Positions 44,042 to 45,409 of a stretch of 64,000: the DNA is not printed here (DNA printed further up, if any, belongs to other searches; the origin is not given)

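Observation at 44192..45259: Non-canonical Cys triad CX2CX2C in a radical-SAM-like protein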

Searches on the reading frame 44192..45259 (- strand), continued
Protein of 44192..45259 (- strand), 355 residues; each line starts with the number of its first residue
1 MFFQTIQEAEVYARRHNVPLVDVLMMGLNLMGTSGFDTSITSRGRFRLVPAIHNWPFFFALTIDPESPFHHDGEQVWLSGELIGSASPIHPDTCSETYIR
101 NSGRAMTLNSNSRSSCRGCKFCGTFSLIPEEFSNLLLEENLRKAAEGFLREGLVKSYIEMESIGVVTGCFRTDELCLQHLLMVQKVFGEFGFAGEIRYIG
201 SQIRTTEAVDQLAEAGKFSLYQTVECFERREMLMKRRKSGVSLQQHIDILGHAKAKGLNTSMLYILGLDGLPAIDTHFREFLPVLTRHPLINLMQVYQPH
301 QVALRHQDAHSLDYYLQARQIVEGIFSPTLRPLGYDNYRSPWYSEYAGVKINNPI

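Call 31: search_protein_families(library=pfam, proteins=[P0129, P0139, P0145, P0159, P0160, P0162, P0166, P0179, P0181, P0150], max_evalue=0.01)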
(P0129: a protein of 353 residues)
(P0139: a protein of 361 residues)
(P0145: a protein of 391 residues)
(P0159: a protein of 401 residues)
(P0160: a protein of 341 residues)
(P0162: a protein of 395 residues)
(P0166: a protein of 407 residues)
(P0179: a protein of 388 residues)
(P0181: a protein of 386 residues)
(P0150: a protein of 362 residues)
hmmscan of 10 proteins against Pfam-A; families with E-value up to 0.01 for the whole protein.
P0129 (353 aa): 1 family
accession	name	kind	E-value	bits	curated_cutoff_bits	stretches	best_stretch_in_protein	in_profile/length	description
PF04055.27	Radical_SAM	-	1e-10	42.5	29.5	1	115-271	3-152/166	Radical SAM superfamily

P0139 (361 aa): 1 family
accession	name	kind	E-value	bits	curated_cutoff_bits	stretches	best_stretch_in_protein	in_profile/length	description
PF04055.27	Radical_SAM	-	5.9e-06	27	29.5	0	129-169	2-42/166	Radical SAM superfamily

P0145 (391 aa): 1 family
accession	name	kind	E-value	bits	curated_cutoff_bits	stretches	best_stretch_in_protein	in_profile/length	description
PF04055.27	Radical_SAM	-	0.00072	20.2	29.5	1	135-302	3-160/166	Radical SAM superfamily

P0159 (401 aa): 1 family
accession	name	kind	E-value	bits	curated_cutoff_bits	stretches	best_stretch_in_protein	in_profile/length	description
PF04055.27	Radical_SAM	-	0.00046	20.8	29.5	0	127-166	1-39/166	Radical SAM superfamily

P0160 (341 aa): 1 family
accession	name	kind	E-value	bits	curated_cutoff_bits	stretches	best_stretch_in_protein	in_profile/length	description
PF04055.27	Radical_SAM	-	0.00026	21.7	29.5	1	116-259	1-138/166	Radical SAM superfamily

P0162 (395 aa): 1 family
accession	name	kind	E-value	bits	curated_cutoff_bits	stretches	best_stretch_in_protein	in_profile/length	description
PF04055.27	Radical_SAM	-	0.0027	18.4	29.5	0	155-201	6-48/166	Radical SAM superfamily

P0166 (407 aa): 1 family
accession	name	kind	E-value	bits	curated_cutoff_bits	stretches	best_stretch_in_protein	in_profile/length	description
PF04055.27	Radical_SAM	-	1.5e-06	28.9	29.5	1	169-325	6-152/166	Radical SAM superfamily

P0179 (388 aa): 1 family
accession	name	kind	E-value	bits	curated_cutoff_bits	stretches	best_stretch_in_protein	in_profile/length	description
PF04055.27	Radical_SAM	-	0.0097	16.5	29.5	0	115-272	2-144/166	Radical SAM superfamily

P0181 (386 aa): 2 families
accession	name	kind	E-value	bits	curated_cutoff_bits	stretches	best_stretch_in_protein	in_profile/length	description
PF04055.27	Radical_SAM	-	3.7e-08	34.2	29.5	1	155-318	7-161/166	Radical SAM superfamily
PF08886.16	GshA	-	0.0072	15.4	25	0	188-252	64-128/402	Glutamate-cysteine ligase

P0150 (362 aa): 1 family
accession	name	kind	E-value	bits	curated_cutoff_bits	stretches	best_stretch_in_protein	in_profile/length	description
PF04055.27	Radical_SAM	-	0.0018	18.9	29.5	1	124-264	5-136/166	Radical SAM superfamily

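Call 32: search_protein_families(library=ncbifam, proteins=[P0129, P0139, P0145, P0159, P0160, P0162, P0166, P0179, P0181, P0058], max_evalue=0.01)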
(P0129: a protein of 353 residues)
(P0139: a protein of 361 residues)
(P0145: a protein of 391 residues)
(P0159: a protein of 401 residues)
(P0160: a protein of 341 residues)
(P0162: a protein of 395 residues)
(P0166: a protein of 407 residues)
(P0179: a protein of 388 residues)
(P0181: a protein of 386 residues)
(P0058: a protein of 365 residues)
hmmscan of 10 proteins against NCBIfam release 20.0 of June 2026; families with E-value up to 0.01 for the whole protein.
P0129 (353 aa): 0 families

P0139 (361 aa): 2 families
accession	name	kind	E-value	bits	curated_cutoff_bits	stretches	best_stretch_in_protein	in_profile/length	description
TIGR04317.1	W_rSAM_matur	equivalog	0.00055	19.1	380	1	128-277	8-134/349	tungsten cofactor oxidoreductase radical SAM maturase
NF038283.1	viperin_w_prok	equivalog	0.0014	17.9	180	1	124-240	2-106/281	viperin family antiviral radical SAM protein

P0145 (391 aa): 0 families

P0159 (401 aa): 5 families
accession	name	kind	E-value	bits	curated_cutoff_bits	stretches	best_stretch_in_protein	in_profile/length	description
NF005609.0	PRK07360.1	equivalog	0.00011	21.2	426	1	125-204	63-134/374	7,8-didemethyl-8-hydroxy-5-deazariboflavin synthase subunit CofH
TIGR03551.1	F420_cofH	equivalog_domain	0.0002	20.3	374.1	1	126-193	42-101/345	5-amino-6-(D-ribitylamino)uracil--L-tyrosine 4-hydroxyphenyl transferase CofH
TIGR03910.1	pyrrolys_PylB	equivalog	0.0002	20.3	348.2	1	127-164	60-96/347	methylornithine synthase PylB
NF038283.1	viperin_w_prok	equivalog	0.0039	16.4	180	1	125-235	4-105/281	viperin family antiviral radical SAM protein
TIGR03963.1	rSAM_QueE_Clost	equivalog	0.005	16.5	260.1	0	131-169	27-65/219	putative 7-carboxy-7-deazaguanine synthase QueE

P0160 (341 aa): 2 families
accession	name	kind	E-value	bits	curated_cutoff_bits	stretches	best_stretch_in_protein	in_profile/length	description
NF053743.1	LipS2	equivalog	0.0022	17.5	270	1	120-272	31-176/292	LipS2 family lipoyl synthase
TIGR00433.2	bioB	equivalog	0.0048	16.2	225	1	120-225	49-149/307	biotin synthase BioB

P0162 (395 aa): 0 families

P0166 (407 aa): 0 families

P0179 (388 aa): 2 families
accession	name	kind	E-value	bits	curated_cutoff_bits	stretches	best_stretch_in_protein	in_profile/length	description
NF005609.0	PRK07360.1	equivalog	0.0071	15.1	426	0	112-184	63-127/374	7,8-didemethyl-8-hydroxy-5-deazariboflavin synthase subunit CofH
NF008767.0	PRK11798.2-2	equivalog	0.0074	16.1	182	0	95-138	70-112/131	ClpXP protease specificity-enhancing factor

P0181 (386 aa): 0 families

P0058 (365 aa): 3 families
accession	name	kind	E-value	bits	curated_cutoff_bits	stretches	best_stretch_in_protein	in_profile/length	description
NF000845.0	PRK00071.2-4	equivalog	0.00013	21.4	210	1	239-294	81-135/197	nicotinate-nucleotide adenylyltransferase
NF005609.0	PRK07360.1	equivalog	0.0026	16.6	426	1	105-177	62-130/374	7,8-didemethyl-8-hydroxy-5-deazariboflavin synthase subunit CofH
TIGR03551.1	F420_cofH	equivalog_domain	0.0075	15.1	374.1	0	107-172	42-101/345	5-amino-6-(D-ribitylamino)uracil--L-tyrosine 4-hydroxyphenyl transferase CofH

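Call 38: search_protein_families(library=padloc, proteins=[window:44192-45259:-], max_evalue=0.01)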
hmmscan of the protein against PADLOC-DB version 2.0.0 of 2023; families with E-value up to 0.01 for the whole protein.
window:44192-45259:- (355 aa): 0 families

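Call 39: list_cluster_members(proteins=[window:44192-45259:-, P0005, P0011, window:48821-50749:-, window:40854-42122:-, window:43025-44182:-, window:42263-42916:-, window:45274-45843:-])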
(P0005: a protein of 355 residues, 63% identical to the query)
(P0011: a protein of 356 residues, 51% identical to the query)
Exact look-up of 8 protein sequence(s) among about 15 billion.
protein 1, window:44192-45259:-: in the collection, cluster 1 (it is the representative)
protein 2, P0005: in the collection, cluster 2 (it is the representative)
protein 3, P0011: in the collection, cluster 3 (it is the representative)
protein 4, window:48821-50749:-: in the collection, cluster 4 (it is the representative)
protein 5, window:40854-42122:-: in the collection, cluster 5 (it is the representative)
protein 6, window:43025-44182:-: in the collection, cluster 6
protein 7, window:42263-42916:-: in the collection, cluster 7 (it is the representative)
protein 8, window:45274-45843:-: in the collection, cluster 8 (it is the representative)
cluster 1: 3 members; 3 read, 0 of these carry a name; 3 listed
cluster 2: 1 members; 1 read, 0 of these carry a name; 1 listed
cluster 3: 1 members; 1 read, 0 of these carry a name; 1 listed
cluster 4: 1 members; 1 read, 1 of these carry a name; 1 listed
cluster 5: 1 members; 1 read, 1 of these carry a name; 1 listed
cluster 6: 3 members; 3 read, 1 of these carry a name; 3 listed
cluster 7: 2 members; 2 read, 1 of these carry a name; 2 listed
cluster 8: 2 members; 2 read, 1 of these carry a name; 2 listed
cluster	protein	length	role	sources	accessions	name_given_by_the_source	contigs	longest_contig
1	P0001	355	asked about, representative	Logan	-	-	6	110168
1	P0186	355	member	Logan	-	-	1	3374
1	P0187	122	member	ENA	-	-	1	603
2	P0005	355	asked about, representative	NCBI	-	-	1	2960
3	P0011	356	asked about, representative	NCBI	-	-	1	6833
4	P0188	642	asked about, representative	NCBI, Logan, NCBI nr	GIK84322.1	MAG: chaperone protein DnaK [Patescibacteria group bacterium]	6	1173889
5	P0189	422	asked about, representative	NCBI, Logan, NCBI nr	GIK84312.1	MAG: transcription termination/antitermination protein NusA [Patescibacteria group ...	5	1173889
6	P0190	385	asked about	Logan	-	-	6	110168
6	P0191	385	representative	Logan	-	-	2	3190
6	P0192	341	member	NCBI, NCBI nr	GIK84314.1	MAG: phosphonopyruvate decarboxylase [Patescibacteria group bacterium]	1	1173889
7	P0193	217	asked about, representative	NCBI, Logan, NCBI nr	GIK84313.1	MAG: hypothetical protein BroJett025_09350 [Patescibacteria group bacterium]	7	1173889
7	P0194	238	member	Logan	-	-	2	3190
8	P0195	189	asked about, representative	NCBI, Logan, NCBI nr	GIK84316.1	MAG: hypothetical protein BroJett025_09380 [Patescibacteria group bacterium]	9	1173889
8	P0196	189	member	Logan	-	-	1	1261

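Call 48: fold_search(model_id=the predicted structure, library=pdb)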
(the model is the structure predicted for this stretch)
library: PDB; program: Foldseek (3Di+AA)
matches with E <= 10: 1672; with E <= 0.001: 25
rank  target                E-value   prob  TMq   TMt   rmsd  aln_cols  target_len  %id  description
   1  5exj                  6.8e-08  1.00  0.42  0.52   5.5       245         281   15  Crystal structure of M. tuberculosis lipoyl synthase at 1.64 A resolution (released 2016-08-10)
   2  5exi                  1.6e-07  1.00  0.46  0.56   4.6       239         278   15  Crystal structure of M. tuberculosis lipoyl synthase at 2.28 A resolution (released 2016-08-10)
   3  5exk_C                3.0e-06  1.00  0.44  0.51   4.7       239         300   15  Crystal structure of M. tuberculosis lipoyl synthase with 6-thiooctanoyl peptide intermediate (released 2016-08-10)
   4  5exk_E                6.8e-06  1.00  0.45  0.52   4.9       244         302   15  Crystal structure of M. tuberculosis lipoyl synthase with 6-thiooctanoyl peptide intermediate (released 2016-08-10)
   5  5exk_G                8.1e-06  1.00  0.43  0.50   4.7       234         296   14  Crystal structure of M. tuberculosis lipoyl synthase with 6-thiooctanoyl peptide intermediate (released 2016-08-10)
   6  5exk_A                9.7e-06  1.00  0.45  0.51   4.6       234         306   15  Crystal structure of M. tuberculosis lipoyl synthase with 6-thiooctanoyl peptide intermediate (released 2016-08-10)
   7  5exk_I                1.0e-05  1.00  0.44  0.52   4.6       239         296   15  Crystal structure of M. tuberculosis lipoyl synthase with 6-thiooctanoyl peptide intermediate (released 2016-08-10)
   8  9ccb                  1.4e-05  1.00  0.40  0.35   6.1       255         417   14  X-ray crystal structure of methyl-coenzyme M reductase glutamine methylase (MgmA) from Methanothermobacter marburgensis  (released 2025-01-01)
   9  4u0p                  2.6e-05  1.00  0.47  0.57   4.8       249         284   12  The Crystal Structure of Lipoyl Synthase in Complex with S-Adenosyl Homocysteine (released 2014-08-20)
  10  8tsk_A                1.6e-04  1.00  0.47  0.56   4.5       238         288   13  Structure of human LIAS in the presence of 5'-deoxyadenosine and octanoyl-modified peptide (released 2025-06-11)
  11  6fd2_A                1.8e-04  1.00  0.38  0.31   4.5       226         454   17  Radical SAM 1,2-diol dehydratase AprD4 in complex with its substrate paromamine (released 2018-01-17)
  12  2a5h_B                1.9e-04  1.00  0.38  0.34   5.2       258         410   12  2.1 Angstrom X-ray crystal structure of lysine-2,3-aminomutase from Clostridium subterminale SB4, with Michaelis analo (released 2005-10-04)
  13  6efn                  2.1e-04  1.00  0.45  0.42   7.7       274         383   11  Structure of a RiPP maturase, SkfB (released 2018-10-24)
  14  6xig_B                2.5e-04  1.00  0.42  0.40   9.1       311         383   12  X-ray crystal structure of MqnE from Pedobacter heparinus (released 2020-07-15)
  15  8ugo_A                2.8e-04  1.00  0.45  0.52   5.7       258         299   13  Structure of the complex between Human LIAS and H-protein in the presence of 5'-deoxyadenosine (released 2025-07-09)
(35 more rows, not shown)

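Call 50: search_protein_families(library=pfam, proteins=[P0052, P0062, P0064, P0183, P0137, P0127, P0146, P0171], max_evalue=0.01)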
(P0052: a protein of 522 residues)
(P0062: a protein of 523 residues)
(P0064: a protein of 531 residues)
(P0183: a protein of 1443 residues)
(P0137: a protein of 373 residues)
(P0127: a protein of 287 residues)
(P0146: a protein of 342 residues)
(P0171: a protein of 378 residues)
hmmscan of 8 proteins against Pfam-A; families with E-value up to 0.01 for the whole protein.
P0052 (522 aa): 4 families
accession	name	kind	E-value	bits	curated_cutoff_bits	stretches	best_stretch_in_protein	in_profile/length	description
PF04229.20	GrpB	-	5.6e-28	98.6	25.5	1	5-154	5-157/159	GrpB protein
PF04055.27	Radical_SAM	-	0.00061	20.4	29.5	1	281-443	10-164/166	Radical SAM superfamily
PF11031.13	Phage_holin_T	-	0.007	16.2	22.2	0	73-124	121-173/233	Bacteriophage T holin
PF09111.16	SLIDE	-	0.0083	16.6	24.8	0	153-193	3-43/116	SLIDE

P0062 (523 aa): 2 families
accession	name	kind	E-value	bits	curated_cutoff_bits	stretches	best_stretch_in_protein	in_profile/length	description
PF04229.20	GrpB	-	2.8e-42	145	25.5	1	11-170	2-158/159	GrpB protein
PF04055.27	Radical_SAM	-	0.0046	17.6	29.5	1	286-433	9-151/166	Radical SAM superfamily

P0064 (531 aa): 2 families
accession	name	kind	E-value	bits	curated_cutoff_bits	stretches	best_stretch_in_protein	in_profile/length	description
PF04229.20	GrpB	-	1.1e-42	146.3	25.5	1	12-173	2-159/159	GrpB protein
PF04055.27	Radical_SAM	-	4.1e-05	24.3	29.5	1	297-451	9-158/166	Radical SAM superfamily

P0183 (1443 aa): 4 families
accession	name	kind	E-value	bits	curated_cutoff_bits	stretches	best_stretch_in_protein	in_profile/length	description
PF04055.27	Radical_SAM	-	2.2e-10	41.4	29.5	1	1162-1329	6-165/166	Radical SAM superfamily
PF08241.18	Methyltransf_11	-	6.8e-05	23.9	21.2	1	789-889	1-92/95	Methyltransferase domain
PF13649.12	Methyltransf_25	-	0.00017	22.6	27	1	789-860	2-78/97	Methyltransferase domain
PF08242.18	Methyltransf_12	-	0.0064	17.6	30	0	789-860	1-79/98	Methyltransferase domain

P0137 (373 aa): 0 families

P0127 (287 aa): 4 families
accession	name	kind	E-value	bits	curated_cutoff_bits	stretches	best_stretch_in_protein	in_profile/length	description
PF06197.19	DUF998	-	4.5e-09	36.7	30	1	11-151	4-149/184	Protein of unknown function (DUF998)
PF10277.15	Frag1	-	7.1e-05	22.9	30.3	1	46-138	58-151/220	Frag1/DRAM/Sfk1 family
PF23396.1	DUF7103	-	0.0047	17.4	27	1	46-154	28-133/159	Family of unknown function (DUF7103)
PF07695.17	7TMR-DISM_7TM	-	0.0074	16.7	29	0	20-151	41-167/205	7TM diverse intracellular signalling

P0146 (342 aa): 0 families

P0171 (378 aa): 0 families
